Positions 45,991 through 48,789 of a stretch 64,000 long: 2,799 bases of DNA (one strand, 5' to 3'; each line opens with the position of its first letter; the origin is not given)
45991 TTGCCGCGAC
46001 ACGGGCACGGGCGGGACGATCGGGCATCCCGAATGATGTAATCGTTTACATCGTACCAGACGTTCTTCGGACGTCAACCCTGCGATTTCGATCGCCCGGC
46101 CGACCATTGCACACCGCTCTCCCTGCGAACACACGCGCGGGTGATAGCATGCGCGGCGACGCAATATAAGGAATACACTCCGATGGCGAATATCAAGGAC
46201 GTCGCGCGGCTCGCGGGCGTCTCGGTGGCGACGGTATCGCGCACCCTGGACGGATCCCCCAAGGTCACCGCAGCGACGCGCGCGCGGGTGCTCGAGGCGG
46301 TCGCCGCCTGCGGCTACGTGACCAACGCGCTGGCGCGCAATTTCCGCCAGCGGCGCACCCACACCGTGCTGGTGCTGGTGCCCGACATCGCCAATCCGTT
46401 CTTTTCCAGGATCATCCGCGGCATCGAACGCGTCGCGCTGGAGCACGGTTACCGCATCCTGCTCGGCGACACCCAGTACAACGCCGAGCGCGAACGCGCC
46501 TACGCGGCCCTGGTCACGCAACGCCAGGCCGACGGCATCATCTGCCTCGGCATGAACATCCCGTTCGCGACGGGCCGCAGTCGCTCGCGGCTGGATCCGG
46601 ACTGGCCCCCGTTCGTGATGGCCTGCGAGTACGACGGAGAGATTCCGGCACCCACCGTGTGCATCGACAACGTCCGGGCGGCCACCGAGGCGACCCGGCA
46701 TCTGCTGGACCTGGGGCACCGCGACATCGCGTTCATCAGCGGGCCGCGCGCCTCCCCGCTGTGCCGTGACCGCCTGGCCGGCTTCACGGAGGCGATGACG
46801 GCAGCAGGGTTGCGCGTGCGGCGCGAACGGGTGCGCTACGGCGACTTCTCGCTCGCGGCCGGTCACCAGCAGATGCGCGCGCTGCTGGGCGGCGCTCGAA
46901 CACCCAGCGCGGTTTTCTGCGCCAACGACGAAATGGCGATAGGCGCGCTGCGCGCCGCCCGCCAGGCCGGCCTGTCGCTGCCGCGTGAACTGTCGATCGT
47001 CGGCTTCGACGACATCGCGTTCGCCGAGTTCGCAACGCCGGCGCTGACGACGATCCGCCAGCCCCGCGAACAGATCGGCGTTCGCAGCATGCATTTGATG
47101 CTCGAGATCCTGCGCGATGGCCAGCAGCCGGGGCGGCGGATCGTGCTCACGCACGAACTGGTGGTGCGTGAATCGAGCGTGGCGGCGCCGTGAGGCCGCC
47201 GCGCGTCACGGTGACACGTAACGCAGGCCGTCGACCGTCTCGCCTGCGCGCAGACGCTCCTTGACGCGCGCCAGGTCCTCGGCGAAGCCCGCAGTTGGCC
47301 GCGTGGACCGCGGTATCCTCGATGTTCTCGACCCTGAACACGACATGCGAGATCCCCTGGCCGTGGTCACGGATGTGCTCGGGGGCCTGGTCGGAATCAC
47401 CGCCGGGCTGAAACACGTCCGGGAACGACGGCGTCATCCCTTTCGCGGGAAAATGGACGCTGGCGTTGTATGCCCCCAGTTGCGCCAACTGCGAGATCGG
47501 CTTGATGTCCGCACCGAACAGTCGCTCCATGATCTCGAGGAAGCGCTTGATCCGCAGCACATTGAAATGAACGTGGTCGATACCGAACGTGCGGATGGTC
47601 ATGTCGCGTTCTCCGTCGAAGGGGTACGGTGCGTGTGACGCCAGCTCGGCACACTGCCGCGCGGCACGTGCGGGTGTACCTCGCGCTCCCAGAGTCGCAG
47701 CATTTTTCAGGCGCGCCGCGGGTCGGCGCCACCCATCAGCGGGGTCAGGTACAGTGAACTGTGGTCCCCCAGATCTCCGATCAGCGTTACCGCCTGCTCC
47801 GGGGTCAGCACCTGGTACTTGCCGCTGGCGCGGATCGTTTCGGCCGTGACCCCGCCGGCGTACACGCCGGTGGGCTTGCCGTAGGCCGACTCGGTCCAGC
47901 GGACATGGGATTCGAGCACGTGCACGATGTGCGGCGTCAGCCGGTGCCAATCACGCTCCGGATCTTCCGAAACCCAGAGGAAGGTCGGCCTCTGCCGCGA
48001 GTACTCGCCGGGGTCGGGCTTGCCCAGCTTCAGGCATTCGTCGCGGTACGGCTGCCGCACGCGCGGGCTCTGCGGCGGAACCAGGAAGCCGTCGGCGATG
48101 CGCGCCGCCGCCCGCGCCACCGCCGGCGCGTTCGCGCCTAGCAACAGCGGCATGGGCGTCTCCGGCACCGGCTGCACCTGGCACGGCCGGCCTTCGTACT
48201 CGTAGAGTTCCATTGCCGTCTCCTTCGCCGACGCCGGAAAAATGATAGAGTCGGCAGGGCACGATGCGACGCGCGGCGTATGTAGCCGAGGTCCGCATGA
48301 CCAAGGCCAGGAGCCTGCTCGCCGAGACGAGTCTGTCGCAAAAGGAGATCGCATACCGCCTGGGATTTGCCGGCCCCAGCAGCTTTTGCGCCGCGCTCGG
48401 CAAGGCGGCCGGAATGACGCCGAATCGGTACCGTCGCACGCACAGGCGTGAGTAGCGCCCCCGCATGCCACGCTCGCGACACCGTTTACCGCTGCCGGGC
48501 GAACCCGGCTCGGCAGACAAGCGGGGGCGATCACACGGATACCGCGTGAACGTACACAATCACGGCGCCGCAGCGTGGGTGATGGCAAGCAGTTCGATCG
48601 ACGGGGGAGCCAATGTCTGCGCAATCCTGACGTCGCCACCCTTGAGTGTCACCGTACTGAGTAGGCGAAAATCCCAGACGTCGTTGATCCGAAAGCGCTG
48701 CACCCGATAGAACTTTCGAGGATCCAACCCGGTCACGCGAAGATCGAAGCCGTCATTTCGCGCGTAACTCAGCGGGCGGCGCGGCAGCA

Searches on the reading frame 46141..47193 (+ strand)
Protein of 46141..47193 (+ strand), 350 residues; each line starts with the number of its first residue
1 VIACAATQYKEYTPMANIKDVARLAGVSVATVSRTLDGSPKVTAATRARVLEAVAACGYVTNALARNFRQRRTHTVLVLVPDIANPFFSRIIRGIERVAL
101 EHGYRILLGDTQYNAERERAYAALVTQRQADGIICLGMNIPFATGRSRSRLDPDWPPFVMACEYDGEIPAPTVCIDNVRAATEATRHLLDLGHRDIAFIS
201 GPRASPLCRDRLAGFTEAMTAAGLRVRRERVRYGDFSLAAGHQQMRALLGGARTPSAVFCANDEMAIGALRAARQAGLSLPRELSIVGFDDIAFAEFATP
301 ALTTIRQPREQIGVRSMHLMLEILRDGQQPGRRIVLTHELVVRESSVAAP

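Call 12: search_protein_families(library=pfam, proteins=[window:46141-47193:+])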
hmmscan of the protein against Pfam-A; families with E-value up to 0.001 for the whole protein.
window:46141-47193:+ (350 aa): 4 families
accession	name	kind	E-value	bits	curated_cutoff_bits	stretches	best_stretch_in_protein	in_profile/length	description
PF13377.12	Peripla_BP_3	-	9e-39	133.7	26.5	1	186-346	2-167/167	Periplasmic binding protein-like domain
PF00532.27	Peripla_BP_1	-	3.8e-35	122.2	22.2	1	73-341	1-278/281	Periplasmic binding proteins and sugar binding domain of LacI family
PF00356.27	LacI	-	6.4e-17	61.5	27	1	17-62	1-46/46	Bacterial regulatory proteins, lacI family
PF13407.12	Peripla_BP_4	-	7.2e-17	62.2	35.1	1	77-291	2-218/258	Periplasmic binding protein domain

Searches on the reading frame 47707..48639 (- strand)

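Call 41: search_protein_families(library=pfam, proteins=[window:47707-48639:-], max_evalue=0.01)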
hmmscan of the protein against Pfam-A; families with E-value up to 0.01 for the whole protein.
window:47707-48639:- (310 aa): 1 family
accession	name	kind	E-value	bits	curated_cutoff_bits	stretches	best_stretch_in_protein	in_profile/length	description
PF00296.26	Bac_luciferase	-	0.0015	18.4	27.9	1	147-192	144-196/314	Luciferase-like monooxygenase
